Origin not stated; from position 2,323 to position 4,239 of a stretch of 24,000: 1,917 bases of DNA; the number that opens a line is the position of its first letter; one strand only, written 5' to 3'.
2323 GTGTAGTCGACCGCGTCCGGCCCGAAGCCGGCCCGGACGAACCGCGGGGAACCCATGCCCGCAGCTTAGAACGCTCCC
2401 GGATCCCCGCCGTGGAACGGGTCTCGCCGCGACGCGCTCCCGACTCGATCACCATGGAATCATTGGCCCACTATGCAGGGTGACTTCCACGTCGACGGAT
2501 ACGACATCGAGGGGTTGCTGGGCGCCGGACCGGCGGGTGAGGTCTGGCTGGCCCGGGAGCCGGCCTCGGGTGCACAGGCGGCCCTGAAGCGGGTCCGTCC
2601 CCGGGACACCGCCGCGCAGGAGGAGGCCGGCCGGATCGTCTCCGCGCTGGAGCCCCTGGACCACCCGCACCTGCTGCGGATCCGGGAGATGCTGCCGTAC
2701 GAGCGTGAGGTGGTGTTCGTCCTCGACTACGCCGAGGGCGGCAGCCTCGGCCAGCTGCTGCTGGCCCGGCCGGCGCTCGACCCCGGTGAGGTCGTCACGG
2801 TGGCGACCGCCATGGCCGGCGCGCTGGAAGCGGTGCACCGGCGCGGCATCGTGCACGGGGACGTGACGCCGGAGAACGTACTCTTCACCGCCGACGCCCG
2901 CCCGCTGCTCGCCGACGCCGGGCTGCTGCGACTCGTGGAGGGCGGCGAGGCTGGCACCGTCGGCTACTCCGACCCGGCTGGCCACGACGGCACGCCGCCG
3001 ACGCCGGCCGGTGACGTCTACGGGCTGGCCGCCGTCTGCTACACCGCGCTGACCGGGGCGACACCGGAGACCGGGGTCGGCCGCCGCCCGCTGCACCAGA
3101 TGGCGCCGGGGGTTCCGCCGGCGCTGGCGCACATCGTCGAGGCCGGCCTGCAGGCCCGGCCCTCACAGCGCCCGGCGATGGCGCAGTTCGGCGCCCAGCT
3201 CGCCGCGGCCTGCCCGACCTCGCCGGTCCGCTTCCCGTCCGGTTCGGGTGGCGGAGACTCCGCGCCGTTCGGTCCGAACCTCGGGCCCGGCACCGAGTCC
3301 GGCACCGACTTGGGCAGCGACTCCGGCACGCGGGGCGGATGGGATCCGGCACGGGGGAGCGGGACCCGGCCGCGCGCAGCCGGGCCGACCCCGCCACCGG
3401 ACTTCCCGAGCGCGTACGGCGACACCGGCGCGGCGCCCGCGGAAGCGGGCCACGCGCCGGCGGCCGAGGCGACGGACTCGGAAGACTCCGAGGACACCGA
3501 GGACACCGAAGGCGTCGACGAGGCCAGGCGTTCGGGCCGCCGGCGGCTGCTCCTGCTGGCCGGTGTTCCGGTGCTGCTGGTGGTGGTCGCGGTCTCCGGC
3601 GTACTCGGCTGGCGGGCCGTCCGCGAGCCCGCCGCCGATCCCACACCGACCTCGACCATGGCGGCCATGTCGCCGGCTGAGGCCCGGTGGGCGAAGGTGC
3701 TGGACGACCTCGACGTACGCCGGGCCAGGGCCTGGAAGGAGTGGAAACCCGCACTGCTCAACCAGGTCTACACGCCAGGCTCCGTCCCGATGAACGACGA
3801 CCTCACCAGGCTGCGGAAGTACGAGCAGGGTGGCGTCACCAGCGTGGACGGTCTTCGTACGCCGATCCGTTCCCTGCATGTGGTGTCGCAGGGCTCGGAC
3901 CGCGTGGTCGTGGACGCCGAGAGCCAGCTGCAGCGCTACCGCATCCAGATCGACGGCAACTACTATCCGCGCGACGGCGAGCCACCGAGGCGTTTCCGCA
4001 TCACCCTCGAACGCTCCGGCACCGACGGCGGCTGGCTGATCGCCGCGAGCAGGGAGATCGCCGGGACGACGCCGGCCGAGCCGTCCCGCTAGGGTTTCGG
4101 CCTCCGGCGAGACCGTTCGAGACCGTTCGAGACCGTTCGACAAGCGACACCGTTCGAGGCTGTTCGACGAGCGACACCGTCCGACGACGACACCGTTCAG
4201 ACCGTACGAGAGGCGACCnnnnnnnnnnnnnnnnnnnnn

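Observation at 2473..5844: Tandem paralogous transmembrane kinase-like genes: one atypical kinase plus a more decayed pseudokinase, each with an unassigned extracytoplasmic domain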

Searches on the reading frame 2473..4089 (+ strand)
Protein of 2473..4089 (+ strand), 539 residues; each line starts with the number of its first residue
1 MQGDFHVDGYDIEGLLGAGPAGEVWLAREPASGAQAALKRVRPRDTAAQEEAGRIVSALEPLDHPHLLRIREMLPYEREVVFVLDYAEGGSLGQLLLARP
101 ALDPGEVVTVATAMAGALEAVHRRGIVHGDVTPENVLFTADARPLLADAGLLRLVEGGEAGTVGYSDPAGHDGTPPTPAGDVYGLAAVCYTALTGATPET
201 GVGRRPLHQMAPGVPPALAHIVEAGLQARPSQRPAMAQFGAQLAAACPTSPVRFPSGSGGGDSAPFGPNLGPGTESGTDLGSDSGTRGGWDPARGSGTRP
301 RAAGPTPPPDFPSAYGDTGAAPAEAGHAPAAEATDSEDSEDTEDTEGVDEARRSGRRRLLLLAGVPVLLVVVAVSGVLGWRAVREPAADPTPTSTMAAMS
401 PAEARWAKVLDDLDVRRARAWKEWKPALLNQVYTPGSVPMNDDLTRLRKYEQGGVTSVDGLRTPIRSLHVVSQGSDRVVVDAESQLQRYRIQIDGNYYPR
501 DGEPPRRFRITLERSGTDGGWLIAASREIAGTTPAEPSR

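Call 3: search_protein_families(library=pfam, proteins=[window:2473-4089:+], max_evalue=1)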
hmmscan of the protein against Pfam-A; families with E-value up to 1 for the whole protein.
window:2473-4089:+ (539 aa): 4 families
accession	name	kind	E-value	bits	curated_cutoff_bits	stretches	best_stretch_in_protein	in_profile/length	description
PF00069.31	Pkinase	-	1.4e-25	90.7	31.7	1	10-200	1-198/263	Protein kinase domain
PF07714.23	PK_Tyr_Ser-Thr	-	9.5e-16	58.3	23.1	1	14-164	5-169/258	Protein tyrosine and serine/threonine kinase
PF01636.29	APH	-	0.014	15.6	23.2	1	101-144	145-187/239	Phosphotransferase enzyme family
PF03109.22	ABC1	-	0.048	13.2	22.9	1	76-153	139-215/244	ABC1 atypical kinase-like domain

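Call 4: search_protein_families(library=ncbifam, proteins=[window:2473-4089:+], max_evalue=1)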
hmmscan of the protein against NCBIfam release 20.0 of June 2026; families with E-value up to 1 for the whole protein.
window:2473-4089:+ (539 aa): 19 families
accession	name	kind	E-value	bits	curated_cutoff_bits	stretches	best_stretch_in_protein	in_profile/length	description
NF047741.1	antiphage_MADS6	equivalog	1.4e-26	93.1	460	2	78-247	271-461/612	methylation-associated defense system protein kinase MAD6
NF052427.1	StpK7MSMEG_1200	equivalog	1.2e-22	80.2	900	1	9-200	8-210/601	serine/threonine protein kinase StpK7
NF033483.0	PknB_PASTA_kin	equivalog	1.9e-22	80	450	1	9-201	8-210/563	Stk1 family PASTA domain-containing Ser/Thr kinase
NF038150.1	lanthi_synth_IV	equivalog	1.8e-17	62.9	650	1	69-245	257-455/851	class IV lanthionine synthetase LanL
TIGR03903.1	TOMM_kin_cyc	equivalog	7.2e-10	37.4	705.75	1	37-198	7-188/1267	TOMM system kinase/cyclase fusion protein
NF038151.1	lanthi_synth_III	equivalog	9.3e-10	37.5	575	1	8-205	221-435/833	class III lanthionine synthetase LanKC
NF040671.1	PLuB_AAA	exception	2.9e-09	34.9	999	1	55-237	55-236/1256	PLuB system helicase-like protein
NF033442.0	BREX_PglW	equivalog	1.6e-08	32.7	990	1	2-204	506-715/1391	BREX system serine/threonine kinase PglW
NF009651.0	PRK13184.1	equivalog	4.9e-08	31.4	839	1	8-150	2-158/932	serine/threonine-protein kinase PknD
TIGR03724.2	arch_bud32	equivalog_domain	9.9e-06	25.2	125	1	83-154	71-133/193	KEOPS complex kinase/ATPase Bud32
NF058632.1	SerThrKinPrkT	equivalog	3.2e-05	23.1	280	1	2-142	15-154/322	serine/threonine protein kinase PrkT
NF011463.0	PRK14879.1-4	equivalog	3.6e-05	23.3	188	1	79-154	92-162/237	Kae1-associated kinase Bud32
NF007174.0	PRK09605.1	equivalog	0.0011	17.5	447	1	107-153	429-474/535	bifunctional N(6)-L-threonylcarbamoyladenine synthase/serine/threonine protein kinase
NF011462.0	PRK14879.1-3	equivalog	0.0013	18.5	174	1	118-151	95-127/192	Kae1-associated kinase Bud32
NF011460.0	PRK14879.1-1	equivalog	0.0018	17.5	199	1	79-153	85-158/232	Kae1-associated kinase Bud32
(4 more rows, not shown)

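Call 9: find_homologous_proteins(query=window:2473-4089:+, max_evalue=0.00001)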
Query window:2473-4089:+ (539 aa): 216 proteins with E <= 0.00001 among 8000 candidates; the best 120 are listed.
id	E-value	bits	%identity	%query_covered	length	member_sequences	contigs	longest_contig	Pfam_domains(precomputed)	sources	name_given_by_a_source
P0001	8.1e-269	911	75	100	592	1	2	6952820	PF07714.24,PF00069.32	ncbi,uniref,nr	ncbi:serine/threonine protein kinase [Actinopolymorpha rutila]|uniref:non-specific serine/threonine 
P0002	3.7e-263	892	73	100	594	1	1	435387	PF07714.24,PF00069.32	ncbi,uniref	ncbi:serine/threonine-protein kinase [Actinopolymorpha sp. NPDC004070]|uniref:serine/threonine prote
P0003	3.6e-253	859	73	100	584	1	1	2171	PF07714.24,PF00069.32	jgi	jgi:hypothetical protein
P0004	1.7e-252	857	70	100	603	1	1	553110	PF07714.24,PF00069.32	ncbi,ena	-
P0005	1.9e-243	827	72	100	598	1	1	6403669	PF07714.24,PF00069.32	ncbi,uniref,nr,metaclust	ncbi:serine/threonine protein kinase [Actinopolymorpha singaporensis]|uniref:non-specific serine/thr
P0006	4.4e-188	645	59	100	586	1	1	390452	PF07714.24,PF00069.32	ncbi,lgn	ncbi:serine/threonine protein kinase [Actinopolymorpha pittospori]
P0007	2.9e-182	625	58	100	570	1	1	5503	PF07714.24,PF00069.32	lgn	-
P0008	7.2e-163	561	57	98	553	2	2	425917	PF07714.24,PF00069.32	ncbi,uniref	ncbi:protein kinase [Actinopolymorpha sp. B17G11]|uniref:serine/threonine protein kinase n=1 Tax=unc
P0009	1.8e-161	557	54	100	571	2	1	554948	PF07714.24,PF00069.32,PF03109.23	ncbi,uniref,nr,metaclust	ncbi:serine/threonine protein kinase [Actinopolymorpha alba]|uniref:serine/threonine protein kinase 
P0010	5.6e-159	549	54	99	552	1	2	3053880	PF07714.24,PF00069.32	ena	-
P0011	4.7e-155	536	74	49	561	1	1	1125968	PF07714.24,PF00069.32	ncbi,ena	-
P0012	5.5e-153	529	52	98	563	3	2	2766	PF07714.24,PF00069.32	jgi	jgi:serine/threonine protein kinase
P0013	7.3e-150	518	52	98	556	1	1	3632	PF07714.24,PF00069.32,PF03109.23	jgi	jgi:eukaryotic-like serine/threonine-protein kinase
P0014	1.3e-145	504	69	48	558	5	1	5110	PF07714.24,PF00069.32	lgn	-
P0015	4.3e-144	499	49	99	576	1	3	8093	PF07714.24,PF00069.32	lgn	-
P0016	1.1e-139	485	49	98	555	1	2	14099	PF07714.24,PF00069.32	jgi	jgi:serine/threonine protein kinase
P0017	6.3e-139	482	55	86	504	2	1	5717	PF07714.24,PF00069.32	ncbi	ncbi:MAG: serine/threonine protein kinase, partial [Actinopolymorphaceae bacterium]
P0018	3.3e-134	467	49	98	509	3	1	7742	PF07714.24,PF00069.32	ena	-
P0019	1.4e-124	435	66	48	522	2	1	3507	PF07714.24,PF00069.32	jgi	jgi:eukaryotic-like serine/threonine-protein kinase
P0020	6.1e-120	420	45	98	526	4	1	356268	PF07714.24,PF00069.32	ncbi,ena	-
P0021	1.4e-118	415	48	98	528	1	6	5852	PF07714.24,PF00069.32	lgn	-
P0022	1.1e-117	412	46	98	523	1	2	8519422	PF07714.24,PF00069.32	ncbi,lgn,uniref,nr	ncbi:serine/threonine-protein kinase [Tenggerimyces flavus]|uniref:non-specific serine/threonine pro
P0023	5.0e-114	400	44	100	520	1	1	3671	PF07714.24,PF00069.32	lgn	-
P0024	2.4e-110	388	64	47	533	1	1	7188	PF07714.24,PF00069.32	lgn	-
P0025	1.4e-106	376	59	49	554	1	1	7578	PF07714.24,PF00069.32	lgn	-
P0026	4.3e-104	367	59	49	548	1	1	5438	PF07714.24,PF00069.32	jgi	jgi:eukaryotic-like serine/threonine-protein kinase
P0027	3.5e-103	364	28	25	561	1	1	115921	PF07714.24,PF00069.32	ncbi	ncbi:serine/threonine-protein kinase [Flindersiella endophytica]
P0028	4.7e-103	364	43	97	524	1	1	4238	PF07714.24,PF00069.32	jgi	jgi:eukaryotic-like serine/threonine-protein kinase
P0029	2.3e-102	362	61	48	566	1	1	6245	PF07714.24,PF00069.32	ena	-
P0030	1.0e-101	360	62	48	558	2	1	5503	PF07714.24,PF00069.32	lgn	-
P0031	1.1e-100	356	61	48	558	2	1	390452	PF07714.24,PF00069.32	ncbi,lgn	ncbi:serine/threonine protein kinase [Actinopolymorpha pittospori]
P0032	1.1e-99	353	42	97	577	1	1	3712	PF07714.24,PF00069.32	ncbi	ncbi:MAG: protein kinase domain-containing protein [Actinopolymorphaceae bacterium]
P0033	2.6e-99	352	57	48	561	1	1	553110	PF07714.24,PF00069.32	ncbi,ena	-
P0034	4.0e-96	341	60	47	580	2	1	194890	PF07714.24,PF00069.32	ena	-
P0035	2.4e-95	339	57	48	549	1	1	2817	PF07714.24,PF00069.32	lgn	-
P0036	2.2e-94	335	56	48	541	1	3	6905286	PF07714.24,PF00069.32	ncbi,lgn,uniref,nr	ncbi:Serine/threonine protein kinase [Actinopolymorpha cephalotaxi]|uniref:non-specific serine/threo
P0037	4.2e-94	334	56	48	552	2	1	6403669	PF07714.24,PF00069.32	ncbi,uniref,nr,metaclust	ncbi:serine/threonine protein kinase [Actinopolymorpha singaporensis]|uniref:non-specific serine/thr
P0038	1.0e-93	333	38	99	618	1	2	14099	PF07714.24,PF00069.32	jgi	jgi:serine/threonine protein kinase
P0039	3.1e-93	332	43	23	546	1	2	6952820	PF07714.24,PF00069.32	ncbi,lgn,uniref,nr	ncbi:serine/threonine-protein kinase [Actinopolymorpha rutila]|uniref:non-specific serine/threonine 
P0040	1.8e-88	316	55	48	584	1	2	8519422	PF07714.24,PF00069.32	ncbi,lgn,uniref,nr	ncbi:serine/threonine protein kinase [Tenggerimyces flavus]|uniref:Serine/threonine protein kinase n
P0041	2.0e-88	316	50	61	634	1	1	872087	PF07714.24,PF00069.32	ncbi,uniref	ncbi:protein kinase [Actinopolymorpha sp. B11F2]|uniref:serine/threonine protein kinase n=1 Tax=Acti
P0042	3.6e-86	308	56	47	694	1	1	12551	PF07714.24,PF00069.32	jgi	jgi:serine/threonine protein kinase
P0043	1.6e-85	306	56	50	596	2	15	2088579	PF07714.24,PF00069.32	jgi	jgi:serine/threonine protein kinase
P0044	1.4e-84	303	60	48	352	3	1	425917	PF07714.24,PF00069.32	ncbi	ncbi:protein kinase, partial [Actinopolymorpha sp. B17G11]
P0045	1.6e-84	303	37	99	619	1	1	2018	PF07714.24,PF00069.32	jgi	jgi:serine/threonine protein kinase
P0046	7.9e-82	294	40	98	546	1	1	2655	PF07714.24,PF00069.32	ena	-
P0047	4.0e-81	292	38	25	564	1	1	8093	PF07714.24,PF00069.32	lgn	-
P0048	5.2e-81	291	49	57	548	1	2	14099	PF07714.24,PF00069.32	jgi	jgi:serine/threonine protein kinase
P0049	7.6e-80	287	49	47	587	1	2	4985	PF00069.32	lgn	-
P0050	4.5e-79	285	61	41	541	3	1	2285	PF07714.24,PF00069.32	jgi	jgi:hypothetical protein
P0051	6.7e-79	284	38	97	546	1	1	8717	PF07714.24,PF00069.32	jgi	-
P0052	1.8e-76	276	52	52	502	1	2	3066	PF07714.24,PF00069.32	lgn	-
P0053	3.6e-76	275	39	97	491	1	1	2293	PF07714.24,PF00069.32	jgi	jgi:hypothetical protein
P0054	1.6e-74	270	54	48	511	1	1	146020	PF07714.24,PF00069.32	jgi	jgi:serine/threonine protein kinase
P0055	4.9e-74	268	54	48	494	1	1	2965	PF07714.24,PF00069.32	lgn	-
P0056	6.2e-74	268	56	48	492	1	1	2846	PF07714.24,PF00069.32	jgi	jgi:eukaryotic-like serine/threonine-protein kinase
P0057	7.0e-74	268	55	48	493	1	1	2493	PF07714.24,PF00069.32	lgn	-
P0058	9.2e-73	264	55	48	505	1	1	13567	PF07714.24,PF00069.32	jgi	jgi:hypothetical protein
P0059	2.1e-72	263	54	48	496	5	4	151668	PF07714.24,PF00069.32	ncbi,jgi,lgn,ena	ncbi:MAG TPA: serine/threonine-protein kinase [Actinopolymorphaceae bacterium]|jgi:serine/threonine 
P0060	2.7e-72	262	55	48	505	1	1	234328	PF07714.24,PF00069.32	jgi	-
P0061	1.9e-66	243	36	96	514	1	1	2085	PF07714.24,PF00069.32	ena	-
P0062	2.2e-64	236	28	23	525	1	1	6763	PF07714.24,PF00069.32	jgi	-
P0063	7.1e-64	235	49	52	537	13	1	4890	PF07714.24,PF00069.32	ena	-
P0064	2.6e-63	233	29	23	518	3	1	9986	PF07714.24,PF00069.32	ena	-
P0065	3.4e-63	232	28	22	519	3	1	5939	PF07714.24,PF00069.32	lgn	-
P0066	5.1e-63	232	48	52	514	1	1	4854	PF07714.24,PF00069.32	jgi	jgi:serine/threonine protein kinase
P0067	2.0e-58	217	49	46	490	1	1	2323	PF07714.24,PF00069.32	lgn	-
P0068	3.1e-52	196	48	49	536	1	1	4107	PF07714.24,PF00069.32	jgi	jgi:hypothetical protein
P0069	3.1e-51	193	44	48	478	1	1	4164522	PF07714.24,PF00069.32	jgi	jgi:hypothetical protein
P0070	1.0e-50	191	41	48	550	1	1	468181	PF07714.24,PF00069.32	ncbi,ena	-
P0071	1.4e-49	188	46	47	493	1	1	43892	PF07714.24,PF00069.32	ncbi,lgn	ncbi:MAG: serine/threonine-protein kinase [Mycobacteriales bacterium]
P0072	2.5e-49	187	54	35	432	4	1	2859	PF07714.24,PF00069.32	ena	-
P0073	1.4e-47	181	48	41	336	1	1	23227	PF07714.24,PF00069.32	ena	-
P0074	7.0e-47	179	45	46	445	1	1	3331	PF07714.24,PF00069.32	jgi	jgi:tRNA A-37 threonylcarbamoyl transferase component Bud32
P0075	7.0e-41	159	44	46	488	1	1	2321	PF07714.24,PF00069.32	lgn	-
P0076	2.7e-38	150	40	47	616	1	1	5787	PF07714.24,PF00069.32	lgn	-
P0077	2.2e-37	147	41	47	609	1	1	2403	PF07714.24,PF00069.32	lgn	-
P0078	2.2e-35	141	38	60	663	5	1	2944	PF07714.24,PF00069.32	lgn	-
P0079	1.2e-34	138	39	46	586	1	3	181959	PF07714.24,PF00069.32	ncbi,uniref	ncbi:serine/threonine-protein kinase [Paenarthrobacter sp. NPDC089989]|uniref:serine/threonine-prote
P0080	2.5e-29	121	40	36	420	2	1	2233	PF07714.24,PF00069.32,PF19974.6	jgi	jgi:hypothetical protein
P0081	7.2e-23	99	40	36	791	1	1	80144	PF07714.24,PF00069.32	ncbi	ncbi:MAG: serine/threonine-protein kinase [Planctomycetota bacterium]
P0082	2.6e-22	98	35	42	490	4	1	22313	PF07714.24,PF00069.32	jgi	jgi:hypothetical protein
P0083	1.9e-21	95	40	36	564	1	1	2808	PF07714.24,PF00069.32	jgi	jgi:eukaryotic-like serine/threonine-protein kinase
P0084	2.4e-21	94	33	45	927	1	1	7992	PF07714.24,PF00069.32,PF20703.4,PF13191.13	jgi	jgi:hypothetical protein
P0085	6.0e-21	93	36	46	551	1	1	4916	PF07714.24,PF00069.32,PF01636.30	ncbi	-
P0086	1.6e-20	92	39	34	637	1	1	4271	PF07714.24,PF00069.32,PF04122.18,PF03109.23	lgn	-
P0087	4.1e-20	90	36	46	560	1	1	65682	PF07714.24,PF00069.32,PF01636.30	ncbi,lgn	-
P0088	2.5e-19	88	34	35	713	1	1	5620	PF07714.24,PF00069.32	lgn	-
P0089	5.6e-17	80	35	42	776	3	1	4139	PF07714.24,PF00069.32,PF03109.23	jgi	jgi:tetratricopeptide (TPR) repeat protein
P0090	1.5e-16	78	27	42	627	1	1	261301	PF06293.21,PF07714.24,PF00069.32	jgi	jgi:serine/threonine protein kinase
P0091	3.9e-16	77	32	54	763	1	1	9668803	PF07714.24,PF00069.32,PF01636.30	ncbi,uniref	ncbi:protein kinase domain-containing protein [Nocardia sp. CA-119907]|uniref:serine/threonine-prote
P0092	9.8e-16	76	30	47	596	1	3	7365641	PF07714.24,PF00069.32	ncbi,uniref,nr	ncbi:serine/threonine-protein kinase [Streptomyces lusitanus]|uniref:non-specific serine/threonine p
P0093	1.7e-15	75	29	46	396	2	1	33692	PF07714.24,PF00069.32,PF03109.23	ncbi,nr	ncbi:MAG: serine/threonine protein kinase [Deltaproteobacteria bacterium]|nr:serine/threonine protei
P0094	3.3e-15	74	32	36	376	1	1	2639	PF07714.24,PF00069.32,PF01636.30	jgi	-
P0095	6.8e-15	73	36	36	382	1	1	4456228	PF07714.24,PF00069.32,PF03109.23,PF01636.30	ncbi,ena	-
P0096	2.1e-14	71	34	31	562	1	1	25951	PF07714.24,PF00069.32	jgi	jgi:serine/threonine protein kinase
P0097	4.5e-14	70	30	43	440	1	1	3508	PF07714.24,PF00069.32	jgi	jgi:serine/threonine protein kinase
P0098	6.9e-14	70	31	42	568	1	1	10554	PF07714.24,PF00069.32,PF03109.23,PF01636.30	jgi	jgi:serine/threonine-protein kinase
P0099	7.4e-14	70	31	44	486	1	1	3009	PF07714.24,PF00069.32,PF03109.23,PF01636.30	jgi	jgi:serine/threonine protein kinase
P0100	1.1e-13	69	32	42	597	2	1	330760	PF07714.24,PF00069.32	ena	-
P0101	1.5e-13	69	31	53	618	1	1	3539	PF07714.24,PF00069.32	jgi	jgi:serine/threonine protein kinase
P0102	1.6e-13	69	-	-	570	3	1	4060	PF07714.24,PF00069.32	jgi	jgi:serine/threonine-protein kinase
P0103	1.6e-13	68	35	38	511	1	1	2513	PF07714.24,PF00069.32,PF03109.23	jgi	jgi:class 3 adenylate cyclase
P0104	1.7e-13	68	29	44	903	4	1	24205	PF07714.24,PF00069.32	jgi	-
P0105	6.4e-13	67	33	42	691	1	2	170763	PF07714.24,PF00069.32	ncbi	ncbi:MAG: protein kinase [Planctomycetota bacterium]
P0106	9.6e-13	66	27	42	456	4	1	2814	PF07714.24,PF00069.32,PF17667.8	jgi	-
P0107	9.9e-13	66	37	29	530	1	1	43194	PF07714.24,PF00069.32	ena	-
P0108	1.2e-12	66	30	44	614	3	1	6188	PF07714.24,PF00497.26,PF00069.32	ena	-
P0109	1.4e-12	65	37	35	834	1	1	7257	PF07714.24,PF00069.32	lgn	-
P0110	1.5e-12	65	28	43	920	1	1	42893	PF07714.24,PF00069.32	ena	-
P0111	2.4e-12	65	30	42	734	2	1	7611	PF14559.13,PF07714.24,PF13431.13,PF00069.32,PF03109.23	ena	-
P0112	2.4e-12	65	32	42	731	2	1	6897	PF07714.24,PF00069.32,PF13432.13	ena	-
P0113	2.6e-12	65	30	42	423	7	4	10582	PF07714.24,PF00069.32,PF03109.23,PF03793.25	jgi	jgi:serine/threonine-protein kinase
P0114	2.6e-12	64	31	47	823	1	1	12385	PF07714.24,PF00069.32,PF17874.8,PF00515.35,PF13424.13,PF24885.2,PF13181.13,PF07719.24,PF13374.13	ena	-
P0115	3.0e-12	64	34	37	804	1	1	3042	PF14559.13,PF07714.24,PF13431.13,PF00069.32,PF13414.13,PF03109.23,PF07719.24,PF01636.30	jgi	jgi:eukaryotic-like serine/threonine-protein kinase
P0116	3.0e-12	64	32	44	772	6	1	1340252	PF14559.13,PF07714.24,PF00069.32,PF00515.35,PF13424.13,PF13432.13,PF13428.13,PF13181.13,PF07719.24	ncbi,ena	-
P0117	3.1e-12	64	29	37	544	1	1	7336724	PF07714.24,PF00069.32,PF03109.23,PF01636.30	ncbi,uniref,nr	ncbi:serine/threonine-protein kinase [Micromonospora sp. WMMD967]|uniref:serine/threonine-protein ki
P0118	3.7e-12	64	32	42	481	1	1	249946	PF07714.24,PF00069.32,PF01636.30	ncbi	ncbi:serine/threonine-protein kinase [Amycolatopsis sp. NPDC005003]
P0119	4.5e-12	64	30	42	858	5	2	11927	PF07714.24,PF00069.32,PF26549.1,PF03109.23,PF01636.30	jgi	jgi:eukaryotic-like serine/threonine-protein kinase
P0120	6.4e-12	63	31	42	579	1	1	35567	PF07714.24,PF00069.32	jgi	jgi:serine/threonine-protein kinase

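Call 21: find_encoding_contigs(protein=P0016, flank=8000, max_places=2)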
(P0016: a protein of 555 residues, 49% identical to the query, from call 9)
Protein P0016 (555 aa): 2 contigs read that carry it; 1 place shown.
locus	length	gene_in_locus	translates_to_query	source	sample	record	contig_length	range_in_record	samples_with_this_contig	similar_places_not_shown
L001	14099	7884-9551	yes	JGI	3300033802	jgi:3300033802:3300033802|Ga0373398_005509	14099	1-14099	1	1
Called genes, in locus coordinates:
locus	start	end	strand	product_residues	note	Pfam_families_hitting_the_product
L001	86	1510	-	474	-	PF03951:Gln-synt_N, PF00120:Gln-synt_C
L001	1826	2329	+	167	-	PF06271:RDD (weak)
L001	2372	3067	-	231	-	PF13829:DUF4191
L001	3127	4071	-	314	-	PF16881:LIAS_N (weak), PF04055:Radical_SAM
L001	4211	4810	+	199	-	PF01931:NTPase_I-T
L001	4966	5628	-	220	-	PF21948:LplA-B_cat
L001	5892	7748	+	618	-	PF00069:Pkinase, PF07714:PK_Tyr_Ser-Thr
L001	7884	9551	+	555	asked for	PF00069:Pkinase, PF07714:PK_Tyr_Ser-Thr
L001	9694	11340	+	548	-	PF00069:Pkinase, PF07714:PK_Tyr_Ser-Thr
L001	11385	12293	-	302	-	PF01370:Epimerase, PF08338:DUF1731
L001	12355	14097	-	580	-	?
